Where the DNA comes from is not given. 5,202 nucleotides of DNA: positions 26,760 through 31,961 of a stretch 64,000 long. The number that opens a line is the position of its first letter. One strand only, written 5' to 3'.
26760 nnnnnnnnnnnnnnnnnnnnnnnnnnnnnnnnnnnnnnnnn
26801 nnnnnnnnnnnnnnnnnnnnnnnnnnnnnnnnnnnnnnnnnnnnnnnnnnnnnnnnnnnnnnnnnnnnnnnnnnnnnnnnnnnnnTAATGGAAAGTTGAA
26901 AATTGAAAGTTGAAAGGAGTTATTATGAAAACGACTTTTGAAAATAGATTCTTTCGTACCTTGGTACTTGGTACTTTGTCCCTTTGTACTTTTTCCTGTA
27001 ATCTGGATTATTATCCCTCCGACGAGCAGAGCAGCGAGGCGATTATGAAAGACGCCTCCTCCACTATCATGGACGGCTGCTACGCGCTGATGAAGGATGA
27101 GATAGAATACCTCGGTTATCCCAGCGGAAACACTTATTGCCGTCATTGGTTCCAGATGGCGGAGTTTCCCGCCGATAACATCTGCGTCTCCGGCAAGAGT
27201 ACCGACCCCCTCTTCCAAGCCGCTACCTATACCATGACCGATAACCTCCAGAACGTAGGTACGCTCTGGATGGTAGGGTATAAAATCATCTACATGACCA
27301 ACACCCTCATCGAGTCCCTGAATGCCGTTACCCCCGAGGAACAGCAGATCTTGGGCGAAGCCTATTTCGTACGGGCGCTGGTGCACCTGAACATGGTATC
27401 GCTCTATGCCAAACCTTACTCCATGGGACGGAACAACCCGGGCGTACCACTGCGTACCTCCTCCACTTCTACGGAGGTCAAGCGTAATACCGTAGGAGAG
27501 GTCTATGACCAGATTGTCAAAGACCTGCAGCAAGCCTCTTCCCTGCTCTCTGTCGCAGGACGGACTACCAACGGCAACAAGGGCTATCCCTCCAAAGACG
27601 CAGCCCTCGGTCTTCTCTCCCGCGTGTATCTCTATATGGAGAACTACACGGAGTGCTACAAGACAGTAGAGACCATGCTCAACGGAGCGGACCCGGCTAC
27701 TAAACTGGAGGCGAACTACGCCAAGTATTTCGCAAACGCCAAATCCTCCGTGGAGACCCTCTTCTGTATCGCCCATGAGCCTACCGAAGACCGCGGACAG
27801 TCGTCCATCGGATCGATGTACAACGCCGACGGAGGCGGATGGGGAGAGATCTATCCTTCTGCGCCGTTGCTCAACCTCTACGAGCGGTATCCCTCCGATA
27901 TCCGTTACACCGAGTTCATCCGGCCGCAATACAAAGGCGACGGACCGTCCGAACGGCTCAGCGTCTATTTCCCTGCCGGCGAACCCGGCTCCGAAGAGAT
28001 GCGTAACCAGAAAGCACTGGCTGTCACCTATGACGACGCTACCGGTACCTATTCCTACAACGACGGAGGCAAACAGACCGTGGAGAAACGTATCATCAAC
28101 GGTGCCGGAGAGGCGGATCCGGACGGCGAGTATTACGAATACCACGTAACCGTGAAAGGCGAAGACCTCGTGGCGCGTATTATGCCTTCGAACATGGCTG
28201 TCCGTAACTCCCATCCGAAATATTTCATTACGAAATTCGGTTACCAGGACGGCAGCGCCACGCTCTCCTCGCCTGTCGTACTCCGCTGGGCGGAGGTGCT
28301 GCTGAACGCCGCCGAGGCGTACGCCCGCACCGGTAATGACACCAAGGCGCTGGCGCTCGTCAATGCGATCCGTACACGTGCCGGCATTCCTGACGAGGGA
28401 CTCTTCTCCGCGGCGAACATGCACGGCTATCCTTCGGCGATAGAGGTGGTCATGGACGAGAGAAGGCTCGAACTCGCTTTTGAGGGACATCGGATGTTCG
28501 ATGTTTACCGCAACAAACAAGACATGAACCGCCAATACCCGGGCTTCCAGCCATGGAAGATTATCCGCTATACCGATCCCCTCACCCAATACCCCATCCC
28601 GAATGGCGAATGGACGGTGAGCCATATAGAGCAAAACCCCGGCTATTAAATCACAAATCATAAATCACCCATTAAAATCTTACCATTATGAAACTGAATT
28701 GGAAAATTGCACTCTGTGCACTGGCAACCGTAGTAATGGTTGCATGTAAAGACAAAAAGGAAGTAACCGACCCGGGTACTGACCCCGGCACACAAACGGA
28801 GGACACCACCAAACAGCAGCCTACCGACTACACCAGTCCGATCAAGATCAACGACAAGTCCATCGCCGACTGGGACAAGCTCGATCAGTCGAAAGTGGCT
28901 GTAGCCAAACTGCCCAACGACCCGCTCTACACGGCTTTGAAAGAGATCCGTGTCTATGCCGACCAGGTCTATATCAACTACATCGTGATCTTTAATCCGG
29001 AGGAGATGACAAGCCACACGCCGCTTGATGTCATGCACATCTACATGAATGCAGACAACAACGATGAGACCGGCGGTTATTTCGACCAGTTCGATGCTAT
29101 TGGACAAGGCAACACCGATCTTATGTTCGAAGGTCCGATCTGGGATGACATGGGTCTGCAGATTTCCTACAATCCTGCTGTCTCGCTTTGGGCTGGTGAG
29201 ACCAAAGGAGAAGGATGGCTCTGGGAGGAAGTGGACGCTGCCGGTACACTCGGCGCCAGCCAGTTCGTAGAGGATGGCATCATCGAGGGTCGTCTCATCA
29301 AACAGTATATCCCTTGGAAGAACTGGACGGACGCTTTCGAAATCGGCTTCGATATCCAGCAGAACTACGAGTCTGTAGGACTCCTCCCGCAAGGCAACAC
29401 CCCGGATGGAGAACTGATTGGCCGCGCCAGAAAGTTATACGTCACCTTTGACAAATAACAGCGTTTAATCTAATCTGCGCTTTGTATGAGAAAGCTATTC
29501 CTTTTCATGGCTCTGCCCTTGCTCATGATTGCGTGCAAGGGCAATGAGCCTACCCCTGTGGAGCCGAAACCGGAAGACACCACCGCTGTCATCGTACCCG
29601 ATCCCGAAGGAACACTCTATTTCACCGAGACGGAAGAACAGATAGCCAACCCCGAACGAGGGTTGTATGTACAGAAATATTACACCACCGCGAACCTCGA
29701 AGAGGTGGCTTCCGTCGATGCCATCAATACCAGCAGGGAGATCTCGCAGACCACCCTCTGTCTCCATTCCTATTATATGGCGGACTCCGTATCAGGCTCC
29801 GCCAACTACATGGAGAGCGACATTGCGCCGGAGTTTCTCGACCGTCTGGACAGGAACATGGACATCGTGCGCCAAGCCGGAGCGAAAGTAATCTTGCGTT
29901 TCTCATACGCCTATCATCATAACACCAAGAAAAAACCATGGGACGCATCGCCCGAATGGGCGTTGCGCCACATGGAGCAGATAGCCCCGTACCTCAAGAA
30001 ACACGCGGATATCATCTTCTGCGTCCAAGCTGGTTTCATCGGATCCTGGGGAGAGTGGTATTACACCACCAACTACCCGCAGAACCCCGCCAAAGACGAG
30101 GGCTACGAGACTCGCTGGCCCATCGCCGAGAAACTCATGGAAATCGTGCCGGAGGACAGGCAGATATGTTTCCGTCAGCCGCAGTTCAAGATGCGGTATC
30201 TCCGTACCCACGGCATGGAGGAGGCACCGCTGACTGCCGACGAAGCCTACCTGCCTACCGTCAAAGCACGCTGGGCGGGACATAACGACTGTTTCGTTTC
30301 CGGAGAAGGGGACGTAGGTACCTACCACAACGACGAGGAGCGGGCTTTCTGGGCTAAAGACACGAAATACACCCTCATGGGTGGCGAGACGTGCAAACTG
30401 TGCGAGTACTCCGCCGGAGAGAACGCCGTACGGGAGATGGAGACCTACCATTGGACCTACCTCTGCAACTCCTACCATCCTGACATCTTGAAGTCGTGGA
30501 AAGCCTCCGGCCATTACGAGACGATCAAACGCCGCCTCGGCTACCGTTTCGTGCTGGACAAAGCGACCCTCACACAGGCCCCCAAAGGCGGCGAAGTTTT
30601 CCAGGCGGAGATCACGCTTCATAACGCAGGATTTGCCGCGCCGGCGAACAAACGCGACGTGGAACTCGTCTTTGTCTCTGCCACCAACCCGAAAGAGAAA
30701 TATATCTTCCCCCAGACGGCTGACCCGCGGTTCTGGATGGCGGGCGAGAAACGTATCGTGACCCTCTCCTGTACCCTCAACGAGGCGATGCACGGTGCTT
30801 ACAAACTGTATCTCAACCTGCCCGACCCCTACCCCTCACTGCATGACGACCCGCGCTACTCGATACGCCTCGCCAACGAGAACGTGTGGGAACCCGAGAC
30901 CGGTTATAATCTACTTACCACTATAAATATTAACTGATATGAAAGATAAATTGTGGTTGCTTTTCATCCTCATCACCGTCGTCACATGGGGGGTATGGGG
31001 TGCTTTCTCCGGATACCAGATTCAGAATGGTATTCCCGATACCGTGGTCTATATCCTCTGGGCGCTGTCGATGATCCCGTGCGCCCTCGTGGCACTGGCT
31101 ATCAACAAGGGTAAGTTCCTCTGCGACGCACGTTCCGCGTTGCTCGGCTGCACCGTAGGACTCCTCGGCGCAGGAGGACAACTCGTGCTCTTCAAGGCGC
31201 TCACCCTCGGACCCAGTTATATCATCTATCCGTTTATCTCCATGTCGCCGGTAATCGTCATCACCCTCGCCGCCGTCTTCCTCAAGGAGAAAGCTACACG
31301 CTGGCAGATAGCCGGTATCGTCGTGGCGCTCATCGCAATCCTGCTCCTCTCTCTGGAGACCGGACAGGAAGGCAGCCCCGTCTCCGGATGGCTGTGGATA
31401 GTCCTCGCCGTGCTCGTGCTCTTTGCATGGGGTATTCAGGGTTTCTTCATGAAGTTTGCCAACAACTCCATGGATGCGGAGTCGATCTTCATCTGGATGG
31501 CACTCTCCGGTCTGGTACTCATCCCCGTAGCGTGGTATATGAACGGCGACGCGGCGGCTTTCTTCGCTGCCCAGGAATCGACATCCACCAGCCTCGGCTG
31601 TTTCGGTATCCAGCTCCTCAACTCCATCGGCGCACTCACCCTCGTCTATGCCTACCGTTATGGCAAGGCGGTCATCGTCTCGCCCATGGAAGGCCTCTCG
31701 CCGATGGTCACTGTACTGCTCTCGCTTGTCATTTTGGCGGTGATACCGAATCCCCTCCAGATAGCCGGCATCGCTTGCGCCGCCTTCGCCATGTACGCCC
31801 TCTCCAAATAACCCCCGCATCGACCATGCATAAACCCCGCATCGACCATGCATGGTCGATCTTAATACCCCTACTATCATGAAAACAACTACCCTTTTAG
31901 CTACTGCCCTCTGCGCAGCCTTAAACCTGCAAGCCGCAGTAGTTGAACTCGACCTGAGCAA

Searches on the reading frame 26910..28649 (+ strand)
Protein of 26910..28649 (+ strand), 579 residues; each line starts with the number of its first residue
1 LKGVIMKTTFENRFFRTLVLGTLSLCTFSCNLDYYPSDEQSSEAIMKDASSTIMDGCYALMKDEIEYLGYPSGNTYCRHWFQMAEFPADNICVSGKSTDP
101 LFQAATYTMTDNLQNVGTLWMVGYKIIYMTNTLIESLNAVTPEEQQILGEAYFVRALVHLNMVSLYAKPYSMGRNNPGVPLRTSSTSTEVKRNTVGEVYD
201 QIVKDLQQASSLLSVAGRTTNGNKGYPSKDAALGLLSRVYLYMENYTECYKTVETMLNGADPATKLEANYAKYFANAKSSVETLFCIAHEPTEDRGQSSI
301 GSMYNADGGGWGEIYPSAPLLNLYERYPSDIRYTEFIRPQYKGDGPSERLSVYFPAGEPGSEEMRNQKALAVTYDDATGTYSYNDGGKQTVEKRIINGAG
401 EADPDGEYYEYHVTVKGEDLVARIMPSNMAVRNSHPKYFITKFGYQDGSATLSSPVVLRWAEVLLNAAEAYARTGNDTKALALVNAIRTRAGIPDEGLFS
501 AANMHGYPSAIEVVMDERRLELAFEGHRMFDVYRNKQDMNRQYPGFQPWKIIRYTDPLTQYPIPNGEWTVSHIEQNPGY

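Call 9: search_protein_families(library=pfam, proteins=[window:26910-28649:+], max_evalue=0.001)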
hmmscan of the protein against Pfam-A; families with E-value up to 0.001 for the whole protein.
window:26910-28649:+ (579 aa): 2 families
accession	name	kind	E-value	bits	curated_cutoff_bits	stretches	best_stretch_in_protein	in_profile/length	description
PF07980.17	SusD_RagB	-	1.3e-28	101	23.1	1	301-579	30-297/297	SusD family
PF14322.12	SusD-like_3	-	7.8e-26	91.9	27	1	105-241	65-191/191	Starch-binding associating with outer membrane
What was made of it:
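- Checked: The 'glycan locus' is confirmed: SusC at 23880-26888 and SusD at 26910-28649 (call 9).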

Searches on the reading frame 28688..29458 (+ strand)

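Call 9: search_protein_families(library=pfam, proteins=[window:28688-29458:+], max_evalue=0.001)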
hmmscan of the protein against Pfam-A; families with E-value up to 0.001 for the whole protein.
window:28688-29458:+ (256 aa): 0 families

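Call 19: search_protein_families(library=pfam, proteins=[window:28688-29458:+], max_evalue=0.1)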
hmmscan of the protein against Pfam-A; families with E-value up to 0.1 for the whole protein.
window:28688-29458:+ (256 aa): 1 family
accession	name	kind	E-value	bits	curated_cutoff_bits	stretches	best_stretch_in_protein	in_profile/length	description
PF20101.4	DUF6491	-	0.0082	16.6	27.5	1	7-78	5-69/138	Family of unknown function (DUF6491)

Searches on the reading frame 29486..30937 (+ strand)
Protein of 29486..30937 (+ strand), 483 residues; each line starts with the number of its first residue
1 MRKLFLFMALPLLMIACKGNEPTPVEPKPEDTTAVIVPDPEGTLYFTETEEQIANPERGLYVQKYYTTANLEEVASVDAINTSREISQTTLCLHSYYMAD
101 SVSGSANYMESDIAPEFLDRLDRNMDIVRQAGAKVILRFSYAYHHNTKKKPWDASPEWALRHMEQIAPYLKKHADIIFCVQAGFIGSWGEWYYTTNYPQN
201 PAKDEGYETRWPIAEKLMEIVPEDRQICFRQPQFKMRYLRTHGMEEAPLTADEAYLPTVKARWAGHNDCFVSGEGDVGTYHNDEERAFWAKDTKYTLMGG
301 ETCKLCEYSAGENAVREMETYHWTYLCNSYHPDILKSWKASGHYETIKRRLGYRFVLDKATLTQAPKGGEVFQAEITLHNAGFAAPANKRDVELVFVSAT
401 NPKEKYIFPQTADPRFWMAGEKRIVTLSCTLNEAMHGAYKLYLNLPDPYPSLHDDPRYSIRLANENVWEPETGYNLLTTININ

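Call 9: search_protein_families(library=pfam, proteins=[window:29486-30937:+], max_evalue=0.001)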
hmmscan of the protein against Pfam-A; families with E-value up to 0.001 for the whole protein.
window:29486-30937:+ (483 aa): 2 families
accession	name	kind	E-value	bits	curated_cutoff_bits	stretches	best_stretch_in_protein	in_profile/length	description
PF16116.10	DUF4832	-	4.5e-57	193.7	29.2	1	264-464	3-216/216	Domain of unknown function (DUF4832)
PF16173.10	DUF4874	-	5.2e-36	124.1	30.1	1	55-233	1-158/159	Domain of unknown function (DUF4874)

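Call 22: search_protein_families(library=ncbifam, proteins=[window:29486-30937:+], max_evalue=0.001)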
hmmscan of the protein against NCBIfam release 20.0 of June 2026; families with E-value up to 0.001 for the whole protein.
window:29486-30937:+ (483 aa): 0 families

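Call 54: find_related_loci(query=window:29486-30937:+, collection=genome_contigs, flank=10000)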
Query window:29486-30937:+ (483 aa) in genome_contigs; peptide patterns used: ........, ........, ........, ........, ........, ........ (x = any residue, [..] = any of these).
165 stretches matched a pattern; 152 encode a relative of the query (tblastn E <= 1e-3); the best 80 are kept; 77 distinct loci.
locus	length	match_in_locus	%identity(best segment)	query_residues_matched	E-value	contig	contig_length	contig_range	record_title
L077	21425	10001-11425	78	1-483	0e+0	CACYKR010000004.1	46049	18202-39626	MAG: uncultured Bacteroidales bacterium isolate RUG12032 genome assembly, contig: RUG12032_asm_4, whole genome shotgun s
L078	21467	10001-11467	74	1-482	0e+0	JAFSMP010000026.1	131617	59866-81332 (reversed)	MAG: Paludibacteraceae bacterium isolate RGIG3280 Goat_Reticulum-4__c626, whole genome shotgun sequence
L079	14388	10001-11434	69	1-482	0e+0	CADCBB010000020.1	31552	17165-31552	MAG: uncultured Bacteroidales bacterium isolate RUG14487 genome assembly, contig: RUG14487_asm_20, whole genome shotgun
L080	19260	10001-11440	78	1-482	0e+0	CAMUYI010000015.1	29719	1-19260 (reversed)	MAG TPA_asm: uncultured Bacteroidales bacterium isolate SRR8387720_bin.43_metaWRAP_v1.3_MAG genome assembly, contig: ERZ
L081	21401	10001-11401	67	1-482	0e+0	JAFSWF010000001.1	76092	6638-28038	MAG: Paludibacteraceae bacterium isolate RGIG3530 Goat_Rumen.Co__c69696, whole genome shotgun sequence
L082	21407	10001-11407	66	1-482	0e+0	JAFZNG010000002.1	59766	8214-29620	MAG: Paludibacteraceae bacterium isolate RGIG7921 Water_buffalos_Reticulum.Co__c214991, whole genome shotgun sequence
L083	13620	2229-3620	68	1-477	0e+0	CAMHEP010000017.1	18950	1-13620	MAG: uncultured Bacteroidales bacterium isolate SRR11784282_bin.45_metaWRAP_v1.3_MAG genome assembly, contig: ERZ1220294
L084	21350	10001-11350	67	17-482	0e+0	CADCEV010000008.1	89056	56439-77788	MAG: uncultured Bacteroidales bacterium isolate RUG14576 genome assembly, contig: RUG14576_asm_8, whole genome shotgun s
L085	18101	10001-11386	65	1-483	0e+0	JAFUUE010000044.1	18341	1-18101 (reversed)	MAG: Paludibacteraceae bacterium isolate RGIG4829 Roe_deer_Reticulum.Co__c555502, whole genome shotgun sequence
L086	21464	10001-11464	61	1-482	0e+0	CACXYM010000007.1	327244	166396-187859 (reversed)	MAG: uncultured Bacteroidales bacterium isolate RUG11711 genome assembly, contig: RUG11711_asm_7, whole genome shotgun s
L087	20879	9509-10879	58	1-482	0e+0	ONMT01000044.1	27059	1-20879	uncultured Bacteroidales bacterium isolate RUG437 genome assembly, contig: scaffold_2230, whole genome shotgun sequence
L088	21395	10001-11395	57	1-482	0e+0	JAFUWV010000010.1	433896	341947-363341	MAG: Paludibacteraceae bacterium isolate RGIG4898 Roe_deer_Rumen-2__c5787, whole genome shotgun sequence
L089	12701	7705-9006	56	43-482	1e-174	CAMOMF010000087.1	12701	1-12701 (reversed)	MAG: uncultured Bacteroidales bacterium isolate SRR873609_bin.19_metaWRAP_v1.3_MAG genome assembly, contig: ERZ1756109_1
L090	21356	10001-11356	55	16-482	7e-174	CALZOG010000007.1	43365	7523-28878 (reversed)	MAG: uncultured Bacteroidales bacterium isolate SRR5976185_bin.26_metaWRAP_v1.3_MAG genome assembly, contig: ERZ8810616.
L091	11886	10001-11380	53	1-482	6e-173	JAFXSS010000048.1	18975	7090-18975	MAG: Paludibacteraceae bacterium isolate RGIG6711 Sheep_Rumen-2__c428652, whole genome shotgun sequence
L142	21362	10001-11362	36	3-482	2e-84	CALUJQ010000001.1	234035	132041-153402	MAG: uncultured Barnesiella sp. isolate BRZ_CG__bin66 genome assembly, contig: BRZ_CG__NODE_38_length_234035_cov_7.14043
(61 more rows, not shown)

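Call 64: search_solved_structures(query=window:29486-30937:+, max_evalue=1)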
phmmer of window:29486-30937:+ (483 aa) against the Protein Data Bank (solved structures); distinct sequences matched with E-value up to 1: 2.
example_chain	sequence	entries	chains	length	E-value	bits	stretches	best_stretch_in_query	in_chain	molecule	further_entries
9opz_B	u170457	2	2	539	0.71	11.8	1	129-185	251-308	Taste receptor type 1 member 3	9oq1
9opw_B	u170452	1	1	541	0.71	11.8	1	129-185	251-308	Taste receptor type 1 member 3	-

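Call 73: search_protein_families(library=pfam, proteins=[L142:135-1088:+, L142:1916-3025:+, L142:3044-5095:+, L142:8359-9915:+, L142:9986-11419:+, L142:11462-13270:+, L142:13345-14646:+, L142:14661-15518:+, L142:15594-19079:+, L142:19253-21199:-], max_evalue=0.001)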
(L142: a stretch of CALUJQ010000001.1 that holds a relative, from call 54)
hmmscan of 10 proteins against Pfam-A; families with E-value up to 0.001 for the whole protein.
L142:135-1088:+ (317 aa): 1 family
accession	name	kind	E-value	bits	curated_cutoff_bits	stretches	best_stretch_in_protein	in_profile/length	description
PF00294.29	PfkB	-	2e-50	172.3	25.8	1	6-294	4-296/302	pfkB family carbohydrate kinase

L142:1916-3025:+ (369 aa): 1 family
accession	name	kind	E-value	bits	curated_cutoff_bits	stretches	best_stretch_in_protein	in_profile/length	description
PF04909.20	Amidohydro_2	-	1.5e-17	64.7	26.4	1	64-363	28-282/289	Amidohydrolase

L142:3044-5095:+ (683 aa): 1 family
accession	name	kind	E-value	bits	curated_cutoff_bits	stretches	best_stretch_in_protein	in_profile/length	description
PF02065.24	Melibiase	-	1.7e-12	47.4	27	1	306-540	58-292/347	Melibiase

L142:8359-9915:+ (518 aa): 2 families
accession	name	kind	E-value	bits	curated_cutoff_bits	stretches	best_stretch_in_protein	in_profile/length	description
PF07980.17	SusD_RagB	-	1.3e-22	81.2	23.1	1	336-516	101-297/297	SusD family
PF14322.12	SusD-like_3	-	8.1e-07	29.9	27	1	120-239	79-191/191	Starch-binding associating with outer membrane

L142:9986-11419:+ (477 aa): 2 families
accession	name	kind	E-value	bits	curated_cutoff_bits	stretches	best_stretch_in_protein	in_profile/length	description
PF16116.10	DUF4832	-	2.7e-69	233.7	29.2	1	235-440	1-216/216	Domain of unknown function (DUF4832)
PF16173.10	DUF4874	-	2.8e-50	170.5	30.1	1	51-211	1-159/159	Domain of unknown function (DUF4874)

L142:11462-13270:+ (602 aa): 0 families

L142:13345-14646:+ (433 aa): 1 family
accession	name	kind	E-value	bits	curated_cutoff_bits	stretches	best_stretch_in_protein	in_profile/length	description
PF16116.10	DUF4832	-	8e-07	29.5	29.2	1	251-414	2-183/216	Domain of unknown function (DUF4832)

L142:14661-15518:+ (285 aa): 1 family
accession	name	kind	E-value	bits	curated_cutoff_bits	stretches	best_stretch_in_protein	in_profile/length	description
PF00892.27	EamA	-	1.2e-25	90.8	28.2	2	5-138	2-134/135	EamA-like transporter family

L142:15594-19079:+ (1161 aa): 6 families
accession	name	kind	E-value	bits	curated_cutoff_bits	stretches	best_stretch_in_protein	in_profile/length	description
PF16318.11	DUF4957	-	7.8e-14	52.1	30.8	1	50-178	6-141/142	Domain of unknown function (DUF4957)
PF16656.11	Pur_ac_phosph_N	-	5.3e-13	49.8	30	1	336-402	11-81/93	Purple acid Phosphatase, N-terminal domain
PF18962.6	Por_Secre_tail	-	3.6e-11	43.6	27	1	1090-1160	1-75/75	Secretion system C-terminal sorting domain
PF17161.10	DUF5123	-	4.2e-11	44.4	35.1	1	201-310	1-113/113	Domain of unknown function (DUF5123)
PF00149.33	Metallophos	-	1.8e-09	38.7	21.5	1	422-624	1-189/191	Calcineurin-like phosphoesterase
PF03425.19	CBM_11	-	2.5e-09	37.9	27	1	839-1002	14-181/182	Carbohydrate binding domain (family 11)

L142:19253-21199:- (648 aa): 1 family
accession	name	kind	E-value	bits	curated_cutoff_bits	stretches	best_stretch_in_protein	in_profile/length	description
PF00754.31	F5_F8_type_C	-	1.1e-07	32.5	28.2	1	52-142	34-116/127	F5/8 type C domain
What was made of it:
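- Checked: The Barnesiella orthologue has a Pfam CBM_11 hit (call 73).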

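Call 76: search_protein_families(library=ncbifam, proteins=[L142:15594-19079:+], max_evalue=10)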
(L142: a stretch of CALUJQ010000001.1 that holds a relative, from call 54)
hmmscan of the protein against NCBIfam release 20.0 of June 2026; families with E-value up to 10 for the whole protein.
L142:15594-19079:+ (1161 aa): 9 families
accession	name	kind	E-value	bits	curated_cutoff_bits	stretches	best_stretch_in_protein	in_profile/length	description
TIGR04183.1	Por_Secre_tail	domain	4.4e-10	39.4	23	1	1090-1161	1-72/72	T9SS type A sorting domain-containing protein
NF050177.1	TapA_OM_Porphy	equivalog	2e-09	36.7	500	1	1064-1160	447-543/544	TapA/TapC family T9SS-dependent outer membrane protein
NF038113.1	T9SSA_dep_M36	equivalog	3.2e-08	32.2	885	1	1059-1161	764-869/869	T9SS-dependent M36 family metallopeptidase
TIGR04247.1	NosD_copper_fam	subfamily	1.5e-05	23.8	300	1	29-80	1-53/377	nitrous oxide reductase family maturation protein NosD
NF052644.1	T9SS_DNase_Rie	equivalog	0.021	14.2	260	1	1109-1159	200-249/251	T9SS-dependent surface endonuclease, AS87_RS02955 family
TIGR00040.1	yfcE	subfamily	0.022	14.8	56.25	1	423-495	2-65/158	YfcE family phosphodiesterase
TIGR04490.1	SoxZ_true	equivalog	0.027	14.4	76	1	888-925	51-88/98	thiosulfate oxidation carrier complex protein SoxZ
NF050112.1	PhdiestSpdARhizob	equivalog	0.043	13.5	400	1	553-592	128-167/264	2', 3'cyclic nucleotide phosphodiesterase SpdA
NF007462.0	PRK10040.1-1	equivalog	0.12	12.6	118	1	1-32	1-35/57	hypothetical protein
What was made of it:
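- On Type IX secretion cargo (type A CTD): The Barnesiella B orthologue does have it: PF18962 E 4e-11 and TIGR04183 E 4e-10 (calls 73, 76).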

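Call 80: find_related_loci(query=A3, collection=genome_contigs, flank=10000)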
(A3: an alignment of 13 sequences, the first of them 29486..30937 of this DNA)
Query A3 (483 aa) in genome_contigs; peptide patterns used: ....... (x = any residue, [..] = any of these).
599 stretches matched a pattern (row limit reached: there are more); 592 encode a relative of the query (tblastn E <= 1e-3); the best 80 are kept; 79 distinct loci.
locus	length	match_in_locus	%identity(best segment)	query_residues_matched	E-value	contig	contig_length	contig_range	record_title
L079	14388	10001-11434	69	1-482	0e+0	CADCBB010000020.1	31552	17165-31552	MAG: uncultured Bacteroidales bacterium isolate RUG14487 genome assembly, contig: RUG14487_asm_20, whole genome shotgun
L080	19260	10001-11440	78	1-482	0e+0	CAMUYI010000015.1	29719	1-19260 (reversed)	MAG TPA_asm: uncultured Bacteroidales bacterium isolate SRR8387720_bin.43_metaWRAP_v1.3_MAG genome assembly, contig: ERZ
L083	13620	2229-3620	68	1-477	0e+0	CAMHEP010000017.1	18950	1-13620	MAG: uncultured Bacteroidales bacterium isolate SRR11784282_bin.45_metaWRAP_v1.3_MAG genome assembly, contig: ERZ1220294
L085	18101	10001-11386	65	1-483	0e+0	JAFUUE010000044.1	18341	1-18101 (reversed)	MAG: Paludibacteraceae bacterium isolate RGIG4829 Roe_deer_Reticulum.Co__c555502, whole genome shotgun sequence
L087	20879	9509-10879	58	1-482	0e+0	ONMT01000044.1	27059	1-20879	uncultured Bacteroidales bacterium isolate RUG437 genome assembly, contig: scaffold_2230, whole genome shotgun sequence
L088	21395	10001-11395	57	1-482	0e+0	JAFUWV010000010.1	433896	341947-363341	MAG: Paludibacteraceae bacterium isolate RGIG4898 Roe_deer_Rumen-2__c5787, whole genome shotgun sequence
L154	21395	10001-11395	55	1-482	0e+0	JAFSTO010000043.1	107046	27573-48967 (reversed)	MAG: Paludibacteraceae bacterium isolate RGIG3461 Goat_Rumen.Co__c1837819, whole genome shotgun sequence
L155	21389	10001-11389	52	2-482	4e-177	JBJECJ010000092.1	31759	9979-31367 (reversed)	MAG: Paludibacteraceae bacterium isolate LOHA31_bin.011 NODE_636_length_31759_cov_28.452088, whole genome shotgun sequen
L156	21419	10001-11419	55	1-482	4e-176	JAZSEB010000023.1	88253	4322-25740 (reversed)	MAG: Paludibacteraceae bacterium isolate T1900044594_TS20190060.MAGScoT_cleanbin_000003 SGB_644_k141_46790, whole genome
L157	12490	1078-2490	55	1-480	4e-176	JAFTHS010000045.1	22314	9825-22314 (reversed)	MAG: Paludibacteraceae bacterium isolate RGIG3829 Roe_deer_Cecum-1__c2031, whole genome shotgun sequence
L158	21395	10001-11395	56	1-483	7e-176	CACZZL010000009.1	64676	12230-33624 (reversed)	MAG: uncultured Bacteroidales bacterium isolate RUG13090 genome assembly, contig: RUG13090_asm_9, whole genome shotgun s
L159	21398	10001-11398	55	1-475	8e-176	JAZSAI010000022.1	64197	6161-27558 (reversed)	MAG: Paludibacteraceae bacterium isolate T1900044938_TS20190404.MAGScoT_cleanbin_000007 SGB_3450_k141_2606405, whole gen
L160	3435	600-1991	54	1-482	0e+0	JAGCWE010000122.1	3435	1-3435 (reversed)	MAG: Paludibacteraceae bacterium isolate RGIG10178 Yak_Rumen-4__c2012530, whole genome shotgun sequence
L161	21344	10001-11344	53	16-482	1e-173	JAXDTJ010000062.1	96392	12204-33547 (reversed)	MAG: Paludibacteraceae bacterium isolate SUG3430 k141_29979, whole genome shotgun sequence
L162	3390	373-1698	57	39-482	0e+0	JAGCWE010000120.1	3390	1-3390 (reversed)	MAG: Paludibacteraceae bacterium isolate RGIG10178 Yak_Rumen-4__c1981042, whole genome shotgun sequence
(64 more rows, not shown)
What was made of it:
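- Tried and rejected: All 80 loci kept were close relatives, almost all of them Bacteroidales or other Bacteroidota (call 80).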

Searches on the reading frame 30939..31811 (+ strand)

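Call 9: search_protein_families(library=pfam, proteins=[window:30939-31811:+], max_evalue=0.001)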
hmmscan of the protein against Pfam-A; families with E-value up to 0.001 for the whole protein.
window:30939-31811:+ (290 aa): 1 family
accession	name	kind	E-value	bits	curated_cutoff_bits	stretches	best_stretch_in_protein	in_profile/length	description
PF00892.27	EamA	-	5.5e-27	95.1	28.2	2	5-138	2-134/135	EamA-like transporter family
